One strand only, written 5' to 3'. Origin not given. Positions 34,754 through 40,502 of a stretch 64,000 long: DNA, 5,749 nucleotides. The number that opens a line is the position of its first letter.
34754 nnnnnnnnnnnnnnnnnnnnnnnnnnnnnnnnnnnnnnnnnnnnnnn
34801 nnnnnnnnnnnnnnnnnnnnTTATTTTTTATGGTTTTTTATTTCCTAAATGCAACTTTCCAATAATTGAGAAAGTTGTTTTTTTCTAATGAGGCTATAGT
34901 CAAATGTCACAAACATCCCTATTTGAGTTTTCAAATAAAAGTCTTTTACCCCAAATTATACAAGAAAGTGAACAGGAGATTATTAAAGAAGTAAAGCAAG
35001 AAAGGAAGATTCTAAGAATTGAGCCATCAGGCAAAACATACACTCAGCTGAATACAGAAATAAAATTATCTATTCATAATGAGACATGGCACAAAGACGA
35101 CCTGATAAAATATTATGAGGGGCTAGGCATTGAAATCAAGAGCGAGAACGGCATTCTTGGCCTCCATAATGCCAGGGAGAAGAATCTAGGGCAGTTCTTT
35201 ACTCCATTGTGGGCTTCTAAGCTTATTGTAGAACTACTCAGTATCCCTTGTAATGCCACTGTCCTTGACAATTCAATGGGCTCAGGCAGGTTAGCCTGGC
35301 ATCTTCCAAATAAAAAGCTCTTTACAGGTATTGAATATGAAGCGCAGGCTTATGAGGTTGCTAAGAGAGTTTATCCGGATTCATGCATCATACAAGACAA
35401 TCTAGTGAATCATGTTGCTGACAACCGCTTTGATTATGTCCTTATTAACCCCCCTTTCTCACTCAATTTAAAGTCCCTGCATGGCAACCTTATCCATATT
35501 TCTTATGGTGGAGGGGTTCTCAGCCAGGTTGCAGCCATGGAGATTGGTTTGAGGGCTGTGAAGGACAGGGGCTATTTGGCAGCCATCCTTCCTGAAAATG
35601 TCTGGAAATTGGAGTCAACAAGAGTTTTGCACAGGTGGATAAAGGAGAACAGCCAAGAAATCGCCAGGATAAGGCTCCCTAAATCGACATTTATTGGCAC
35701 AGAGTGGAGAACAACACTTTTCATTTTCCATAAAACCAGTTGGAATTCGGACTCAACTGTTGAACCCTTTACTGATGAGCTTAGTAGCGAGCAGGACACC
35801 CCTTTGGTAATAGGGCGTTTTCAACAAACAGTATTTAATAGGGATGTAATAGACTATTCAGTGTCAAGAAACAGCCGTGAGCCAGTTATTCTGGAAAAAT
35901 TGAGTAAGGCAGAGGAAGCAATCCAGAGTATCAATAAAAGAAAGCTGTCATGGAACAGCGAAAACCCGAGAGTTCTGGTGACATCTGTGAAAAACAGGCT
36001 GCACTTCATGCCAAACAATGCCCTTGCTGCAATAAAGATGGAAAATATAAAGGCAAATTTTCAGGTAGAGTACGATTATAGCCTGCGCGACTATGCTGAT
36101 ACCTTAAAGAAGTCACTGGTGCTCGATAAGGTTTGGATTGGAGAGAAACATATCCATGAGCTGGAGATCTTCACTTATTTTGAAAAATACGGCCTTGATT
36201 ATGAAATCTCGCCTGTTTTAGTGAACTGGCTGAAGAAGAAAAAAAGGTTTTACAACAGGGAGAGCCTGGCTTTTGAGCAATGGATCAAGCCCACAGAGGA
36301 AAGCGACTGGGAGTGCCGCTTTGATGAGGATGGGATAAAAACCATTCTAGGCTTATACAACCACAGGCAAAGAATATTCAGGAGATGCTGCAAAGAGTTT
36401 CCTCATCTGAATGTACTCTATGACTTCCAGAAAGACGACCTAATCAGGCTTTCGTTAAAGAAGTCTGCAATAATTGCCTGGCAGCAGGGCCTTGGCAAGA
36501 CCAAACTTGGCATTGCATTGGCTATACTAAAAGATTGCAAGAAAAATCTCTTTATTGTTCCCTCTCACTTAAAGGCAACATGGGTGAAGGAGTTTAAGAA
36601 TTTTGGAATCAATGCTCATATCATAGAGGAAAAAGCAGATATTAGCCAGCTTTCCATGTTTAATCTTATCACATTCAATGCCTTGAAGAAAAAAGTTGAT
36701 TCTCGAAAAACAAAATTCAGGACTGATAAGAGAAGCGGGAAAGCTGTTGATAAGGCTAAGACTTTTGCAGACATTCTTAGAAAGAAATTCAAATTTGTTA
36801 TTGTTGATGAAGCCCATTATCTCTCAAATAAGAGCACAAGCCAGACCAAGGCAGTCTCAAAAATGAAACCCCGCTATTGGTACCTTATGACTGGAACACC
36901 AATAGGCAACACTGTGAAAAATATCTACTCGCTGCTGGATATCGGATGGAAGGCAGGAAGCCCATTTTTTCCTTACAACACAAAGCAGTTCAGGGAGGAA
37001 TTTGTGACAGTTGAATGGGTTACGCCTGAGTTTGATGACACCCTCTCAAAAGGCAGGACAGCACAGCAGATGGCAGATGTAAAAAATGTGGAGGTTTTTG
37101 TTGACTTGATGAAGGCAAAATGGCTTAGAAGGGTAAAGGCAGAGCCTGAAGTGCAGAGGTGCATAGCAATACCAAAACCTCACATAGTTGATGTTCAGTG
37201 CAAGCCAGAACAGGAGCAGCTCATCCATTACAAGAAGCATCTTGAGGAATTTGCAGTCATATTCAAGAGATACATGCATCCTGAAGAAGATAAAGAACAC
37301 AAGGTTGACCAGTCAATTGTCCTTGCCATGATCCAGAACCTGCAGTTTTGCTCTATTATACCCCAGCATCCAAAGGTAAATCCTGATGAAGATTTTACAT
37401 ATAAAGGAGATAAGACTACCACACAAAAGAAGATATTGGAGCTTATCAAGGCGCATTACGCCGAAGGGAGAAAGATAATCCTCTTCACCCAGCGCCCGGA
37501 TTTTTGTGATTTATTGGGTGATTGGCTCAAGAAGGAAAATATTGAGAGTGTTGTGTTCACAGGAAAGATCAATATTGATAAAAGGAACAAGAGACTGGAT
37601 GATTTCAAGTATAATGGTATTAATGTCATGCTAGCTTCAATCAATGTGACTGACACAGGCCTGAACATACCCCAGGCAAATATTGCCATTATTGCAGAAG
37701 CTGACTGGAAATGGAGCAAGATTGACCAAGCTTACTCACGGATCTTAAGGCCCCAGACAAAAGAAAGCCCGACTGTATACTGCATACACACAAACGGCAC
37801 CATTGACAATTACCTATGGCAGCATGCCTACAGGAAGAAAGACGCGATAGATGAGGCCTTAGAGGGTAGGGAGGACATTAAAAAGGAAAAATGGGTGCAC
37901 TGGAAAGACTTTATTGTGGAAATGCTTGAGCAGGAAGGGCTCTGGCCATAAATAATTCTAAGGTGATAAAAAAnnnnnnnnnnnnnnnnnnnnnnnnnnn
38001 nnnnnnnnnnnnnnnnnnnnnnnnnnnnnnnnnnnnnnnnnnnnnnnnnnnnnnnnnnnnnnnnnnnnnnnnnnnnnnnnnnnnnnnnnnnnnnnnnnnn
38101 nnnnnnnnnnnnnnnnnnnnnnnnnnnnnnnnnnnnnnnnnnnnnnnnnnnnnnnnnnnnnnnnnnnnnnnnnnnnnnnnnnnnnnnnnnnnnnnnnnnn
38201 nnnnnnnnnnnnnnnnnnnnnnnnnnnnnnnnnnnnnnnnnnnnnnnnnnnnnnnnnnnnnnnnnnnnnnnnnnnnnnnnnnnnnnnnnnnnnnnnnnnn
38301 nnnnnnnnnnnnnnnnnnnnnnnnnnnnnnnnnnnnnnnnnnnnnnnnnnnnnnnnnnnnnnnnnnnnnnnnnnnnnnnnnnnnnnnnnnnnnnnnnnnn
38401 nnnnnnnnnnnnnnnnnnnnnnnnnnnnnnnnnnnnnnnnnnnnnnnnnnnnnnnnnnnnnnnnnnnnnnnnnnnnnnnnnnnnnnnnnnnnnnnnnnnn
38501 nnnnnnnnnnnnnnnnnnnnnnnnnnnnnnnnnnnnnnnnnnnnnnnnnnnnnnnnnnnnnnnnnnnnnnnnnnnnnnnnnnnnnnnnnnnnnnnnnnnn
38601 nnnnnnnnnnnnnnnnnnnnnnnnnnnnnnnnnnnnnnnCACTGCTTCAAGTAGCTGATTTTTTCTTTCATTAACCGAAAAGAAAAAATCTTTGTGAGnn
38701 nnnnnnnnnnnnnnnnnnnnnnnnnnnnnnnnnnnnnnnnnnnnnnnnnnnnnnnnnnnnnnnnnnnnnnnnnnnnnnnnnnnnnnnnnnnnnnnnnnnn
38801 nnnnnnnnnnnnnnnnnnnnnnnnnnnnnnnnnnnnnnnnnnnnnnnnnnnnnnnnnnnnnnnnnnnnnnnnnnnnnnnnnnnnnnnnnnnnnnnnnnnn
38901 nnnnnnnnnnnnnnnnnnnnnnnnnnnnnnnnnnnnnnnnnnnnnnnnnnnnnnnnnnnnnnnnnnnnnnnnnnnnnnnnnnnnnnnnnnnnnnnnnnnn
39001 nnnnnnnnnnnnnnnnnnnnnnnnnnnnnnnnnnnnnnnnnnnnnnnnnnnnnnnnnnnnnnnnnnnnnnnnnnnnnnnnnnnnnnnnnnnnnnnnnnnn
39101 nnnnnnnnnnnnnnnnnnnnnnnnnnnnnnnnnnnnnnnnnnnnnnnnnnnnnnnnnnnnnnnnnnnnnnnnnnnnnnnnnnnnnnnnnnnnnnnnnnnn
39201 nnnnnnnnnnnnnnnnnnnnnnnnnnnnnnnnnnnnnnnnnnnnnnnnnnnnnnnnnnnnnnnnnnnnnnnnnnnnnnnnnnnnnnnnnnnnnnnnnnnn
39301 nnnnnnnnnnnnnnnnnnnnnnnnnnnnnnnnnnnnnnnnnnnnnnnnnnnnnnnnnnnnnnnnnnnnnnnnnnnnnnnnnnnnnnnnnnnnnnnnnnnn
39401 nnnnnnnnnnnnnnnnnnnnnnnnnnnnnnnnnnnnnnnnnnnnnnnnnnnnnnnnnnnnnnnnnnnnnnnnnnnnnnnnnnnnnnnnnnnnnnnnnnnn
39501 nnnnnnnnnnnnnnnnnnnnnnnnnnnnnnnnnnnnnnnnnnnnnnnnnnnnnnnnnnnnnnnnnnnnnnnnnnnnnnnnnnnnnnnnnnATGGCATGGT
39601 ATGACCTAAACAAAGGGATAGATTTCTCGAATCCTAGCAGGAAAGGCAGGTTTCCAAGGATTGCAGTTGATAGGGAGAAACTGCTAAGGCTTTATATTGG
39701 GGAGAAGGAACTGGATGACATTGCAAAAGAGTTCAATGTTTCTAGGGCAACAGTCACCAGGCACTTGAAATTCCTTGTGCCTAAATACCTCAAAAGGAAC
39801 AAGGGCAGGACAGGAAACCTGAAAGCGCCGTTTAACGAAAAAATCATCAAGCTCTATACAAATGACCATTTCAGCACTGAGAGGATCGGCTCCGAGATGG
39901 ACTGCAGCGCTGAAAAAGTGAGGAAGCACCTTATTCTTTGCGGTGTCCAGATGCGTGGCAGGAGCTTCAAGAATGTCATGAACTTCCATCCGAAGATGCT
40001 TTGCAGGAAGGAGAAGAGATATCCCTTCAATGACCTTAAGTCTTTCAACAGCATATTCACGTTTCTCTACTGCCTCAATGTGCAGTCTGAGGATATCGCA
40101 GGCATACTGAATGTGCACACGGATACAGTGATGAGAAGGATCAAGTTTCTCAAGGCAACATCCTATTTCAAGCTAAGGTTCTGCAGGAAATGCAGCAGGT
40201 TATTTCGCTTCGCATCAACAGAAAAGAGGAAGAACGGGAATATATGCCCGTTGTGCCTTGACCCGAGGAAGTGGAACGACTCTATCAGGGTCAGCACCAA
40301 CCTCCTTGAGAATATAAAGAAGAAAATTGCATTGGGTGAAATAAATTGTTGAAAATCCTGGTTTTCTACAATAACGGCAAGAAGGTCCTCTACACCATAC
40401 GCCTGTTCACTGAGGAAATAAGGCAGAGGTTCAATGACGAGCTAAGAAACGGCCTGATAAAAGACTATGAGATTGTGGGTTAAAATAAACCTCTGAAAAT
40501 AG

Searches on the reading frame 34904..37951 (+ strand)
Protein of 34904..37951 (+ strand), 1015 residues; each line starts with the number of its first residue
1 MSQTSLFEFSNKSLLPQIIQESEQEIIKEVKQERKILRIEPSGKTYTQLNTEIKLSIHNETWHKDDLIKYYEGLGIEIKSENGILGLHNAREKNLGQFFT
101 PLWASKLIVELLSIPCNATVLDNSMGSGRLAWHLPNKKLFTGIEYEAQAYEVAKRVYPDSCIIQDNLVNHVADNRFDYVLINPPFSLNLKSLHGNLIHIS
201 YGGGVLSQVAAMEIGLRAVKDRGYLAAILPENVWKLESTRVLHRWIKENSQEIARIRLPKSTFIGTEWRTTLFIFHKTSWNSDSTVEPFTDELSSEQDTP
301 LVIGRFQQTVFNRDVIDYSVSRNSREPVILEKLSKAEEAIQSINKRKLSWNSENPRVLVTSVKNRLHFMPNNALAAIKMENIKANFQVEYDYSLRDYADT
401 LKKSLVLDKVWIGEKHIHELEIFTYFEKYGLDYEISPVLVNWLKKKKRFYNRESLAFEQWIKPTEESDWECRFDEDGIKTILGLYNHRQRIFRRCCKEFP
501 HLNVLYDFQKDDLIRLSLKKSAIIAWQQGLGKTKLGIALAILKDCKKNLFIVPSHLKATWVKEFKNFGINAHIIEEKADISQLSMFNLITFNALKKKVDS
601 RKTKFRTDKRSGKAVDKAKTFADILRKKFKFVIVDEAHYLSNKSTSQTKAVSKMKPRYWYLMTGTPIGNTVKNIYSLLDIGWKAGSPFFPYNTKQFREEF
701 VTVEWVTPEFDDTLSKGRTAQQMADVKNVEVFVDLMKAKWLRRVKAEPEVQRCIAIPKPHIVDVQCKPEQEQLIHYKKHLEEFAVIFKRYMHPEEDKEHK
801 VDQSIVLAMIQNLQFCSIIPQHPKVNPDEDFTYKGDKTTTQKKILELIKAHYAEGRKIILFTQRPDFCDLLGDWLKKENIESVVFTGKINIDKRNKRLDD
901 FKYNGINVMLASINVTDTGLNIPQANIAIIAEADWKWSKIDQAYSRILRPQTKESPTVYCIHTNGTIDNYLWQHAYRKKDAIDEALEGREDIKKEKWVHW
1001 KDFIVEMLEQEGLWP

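Call 9: search_protein_families(library=pfam, proteins=[window:34904-37951:+])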
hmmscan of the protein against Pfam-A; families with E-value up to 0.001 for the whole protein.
window:34904-37951:+ (1015 aa): 7 families
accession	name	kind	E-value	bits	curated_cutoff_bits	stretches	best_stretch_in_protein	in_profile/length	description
PF00176.29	SNF2-rel_dom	-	1.3e-15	57.7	24.9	1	511-810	15-279/290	SNF2-related domain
PF00271.37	Helicase_C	-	3e-15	56.9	23.5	1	843-950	5-109/110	Helicase conserved C-terminal domain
PF04851.21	ResIII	-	2.1e-10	41.2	22.5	1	517-667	21-163/164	Type III restriction enzyme, res subunit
PF02384.22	N6_Mtase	-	1.9e-08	34.5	20.4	1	89-284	19-239/311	N-6 DNA Methylase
PF00270.35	DEAD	-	6.2e-06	26.5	26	1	518-673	13-166/167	DEAD/DEAH box helicase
PF16203.11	ERCC3_RAD25_C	-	3.8e-05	23.5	27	1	847-954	52-155/248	ERCC3/RAD25/XPB C-terminal helicase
PF05175.20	MTS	-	6.3e-05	23.1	23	1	104-190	19-113/170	Methyltransferase small domain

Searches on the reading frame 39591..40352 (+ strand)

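Call 4: search_protein_families(library=pfam, proteins=[window:39591-40352:+])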
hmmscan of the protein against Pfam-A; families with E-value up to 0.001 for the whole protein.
window:39591-40352:+ (253 aa): 15 families
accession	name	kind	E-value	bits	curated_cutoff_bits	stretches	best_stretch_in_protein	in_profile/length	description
PF08281.18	Sigma70_r4_2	-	1.9e-10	40.7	25.7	0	27-60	15-48/54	Sigma-70, region 4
PF08279.18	HTH_11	-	2.1e-10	40.8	25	1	41-62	18-39/55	HTH domain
PF04545.22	Sigma70_r4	-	2.7e-06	27.2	24.1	0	33-60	15-42/50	Sigma-70, region 4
PF13936.12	HTH_38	-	5.4e-06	26.5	27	0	27-60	9-42/44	Helix-turn-helix domain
PF13384.12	HTH_23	-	3e-05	24.1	24.6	0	41-60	20-39/50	Homeodomain-like domain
PF13518.12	HTH_28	-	0.00011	22.7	25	0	28-60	2-34/52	Helix-turn-helix domain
PF00196.25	GerE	-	0.00012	22.1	23.5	0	39-62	18-41/57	Bacterial regulatory proteins, luxR family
PF13730.12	HTH_36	-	0.00013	22.2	25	0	41-63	28-50/55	Helix-turn-helix domain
PF13613.12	HTH_Tnp_4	-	0.00027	20.9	27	0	42-64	23-45/53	Helix-turn-helix of DDE superfamily endonuclease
PF01022.26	HTH_5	-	0.00029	21.1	22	1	37-62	14-39/47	Bacterial regulatory protein, arsR family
PF13412.12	HTH_24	-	0.0003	20.7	21.9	0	43-63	22-42/48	Winged helix-turn-helix DNA-binding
PF13545.12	HTH_Crp_2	-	0.00051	20.4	27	0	42-62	26-46/70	Crp-like helix-turn-helix domain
PF14493.12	HTH_40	-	0.00076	20.2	27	0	32-63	6-37/89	Helix-turn-helix domain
PF01047.28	MarR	-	0.00086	19.6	24.6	0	38-62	17-41/59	MarR family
PF04967.18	HTH_10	-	0.00091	19.4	23.1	0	40-60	25-45/53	HTH DNA binding domain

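Call 5: search_protein_families(library=ncbifam, proteins=[window:39591-40352:+], max_evalue=0.01)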
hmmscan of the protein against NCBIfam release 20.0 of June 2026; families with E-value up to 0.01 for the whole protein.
window:39591-40352:+ (253 aa): 13 families
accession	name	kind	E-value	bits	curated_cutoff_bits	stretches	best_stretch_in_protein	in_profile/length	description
TIGR02937.1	sigma70-ECF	superfamily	2.8e-08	33.6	42.9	1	27-65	121-160/165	sigma-70 family RNA polymerase sigma factor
TIGR01884.1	cas_HTH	subfamily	3.3e-07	29.9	60.2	1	31-73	147-191/202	CRISPR-associated CARF protein Csa3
NF040595.1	HTH_Cbp1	equivalog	3e-06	27.2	140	1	82-130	5-52/135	CRISPR DNA repeat-binding protein Cbp1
NF033789.1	repress_SdpR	subfamily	5.2e-05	23.1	100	1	31-63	14-46/79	autorepressor SdpR family transcription factor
NF053606.1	Sta1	subfamily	0.0002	21.4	80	0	37-66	33-62/100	Sta1 family transcriptional regulator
TIGR02985.1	Sig70_bacteroi1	subfamily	0.00035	20.8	126.4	0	36-60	128-152/162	RNA polymerase sigma-70 factor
NF033545.0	transpos_IS630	equivalog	0.0012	18.3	100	1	28-124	2-99/299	IS630 family transposase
NF040939.2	trans_reg_lrs14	equivalog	0.0013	18.7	90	0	38-71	36-70/103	Lrs14 family HTH-type transcriptional regulator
NF033788.1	HTH_metalloreg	subfamily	0.002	17.9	55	0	34-63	20-50/77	metalloregulator ArsR/SmtB family transcription factor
NF045758.2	YlxM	equivalog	0.0025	17.9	80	0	35-60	29-54/72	YlxM family DNA-binding protein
NF053881.1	TransRegDeoRBac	equivalog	0.0025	17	420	0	38-61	20-43/311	DNA-binding transcriptional repressor DeoR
NF048019.1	IS256_Zn_var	equivalog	0.0031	16.8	150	0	26-64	36-75/304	IS256 family transposase, variant Zn-binding type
NF001068.0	PRK00118.1-4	equivalog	0.006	17.2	125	0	29-59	25-56/113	putative DNA-binding protein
